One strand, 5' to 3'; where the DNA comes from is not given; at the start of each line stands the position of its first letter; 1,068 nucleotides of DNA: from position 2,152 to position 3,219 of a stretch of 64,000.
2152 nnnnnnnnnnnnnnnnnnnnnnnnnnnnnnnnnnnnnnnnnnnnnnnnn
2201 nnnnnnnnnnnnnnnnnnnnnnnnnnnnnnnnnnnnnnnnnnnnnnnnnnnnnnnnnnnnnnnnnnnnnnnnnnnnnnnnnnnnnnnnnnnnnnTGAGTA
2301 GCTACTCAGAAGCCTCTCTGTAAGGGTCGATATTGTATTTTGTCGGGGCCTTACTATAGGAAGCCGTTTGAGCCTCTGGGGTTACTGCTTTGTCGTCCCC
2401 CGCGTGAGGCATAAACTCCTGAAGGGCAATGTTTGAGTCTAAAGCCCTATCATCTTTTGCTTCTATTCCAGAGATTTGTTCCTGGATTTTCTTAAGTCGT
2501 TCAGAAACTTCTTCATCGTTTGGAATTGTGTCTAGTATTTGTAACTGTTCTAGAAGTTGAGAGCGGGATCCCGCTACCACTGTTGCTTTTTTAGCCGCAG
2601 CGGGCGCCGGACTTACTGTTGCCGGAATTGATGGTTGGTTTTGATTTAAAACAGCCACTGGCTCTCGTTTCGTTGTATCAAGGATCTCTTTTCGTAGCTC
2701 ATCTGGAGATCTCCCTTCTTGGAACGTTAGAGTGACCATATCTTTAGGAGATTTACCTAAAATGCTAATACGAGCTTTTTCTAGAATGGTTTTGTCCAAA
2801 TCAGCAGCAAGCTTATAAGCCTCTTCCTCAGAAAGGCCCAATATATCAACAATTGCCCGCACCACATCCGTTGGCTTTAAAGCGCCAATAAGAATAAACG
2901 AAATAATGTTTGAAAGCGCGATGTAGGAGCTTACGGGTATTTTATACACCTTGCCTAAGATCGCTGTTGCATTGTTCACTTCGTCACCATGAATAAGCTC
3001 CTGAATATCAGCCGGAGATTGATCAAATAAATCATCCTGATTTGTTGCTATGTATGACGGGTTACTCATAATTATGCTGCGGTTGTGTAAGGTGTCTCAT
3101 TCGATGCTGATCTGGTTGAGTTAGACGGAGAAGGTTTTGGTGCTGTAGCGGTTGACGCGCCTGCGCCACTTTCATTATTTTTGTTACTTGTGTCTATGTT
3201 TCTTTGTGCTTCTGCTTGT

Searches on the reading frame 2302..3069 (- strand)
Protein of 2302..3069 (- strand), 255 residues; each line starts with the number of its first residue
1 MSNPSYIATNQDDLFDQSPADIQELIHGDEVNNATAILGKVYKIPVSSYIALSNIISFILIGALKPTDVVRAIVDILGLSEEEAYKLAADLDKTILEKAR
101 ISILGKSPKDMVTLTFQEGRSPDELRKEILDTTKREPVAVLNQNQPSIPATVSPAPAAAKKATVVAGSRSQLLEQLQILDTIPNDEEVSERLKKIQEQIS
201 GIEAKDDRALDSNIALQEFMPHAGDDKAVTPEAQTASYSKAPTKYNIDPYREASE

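Call 45: search_protein_families(library=pfam, proteins=[window:2302-3069:-])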
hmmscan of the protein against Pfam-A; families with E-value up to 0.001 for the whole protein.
window:2302-3069:- (255 aa): 0 families

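Call 76: find_encoding_contigs(protein=window:2302-3069:-, flank=10000, max_places=1)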
Protein window:2302-3069:- (255 aa): no gene with exactly this product is on record in the collection.
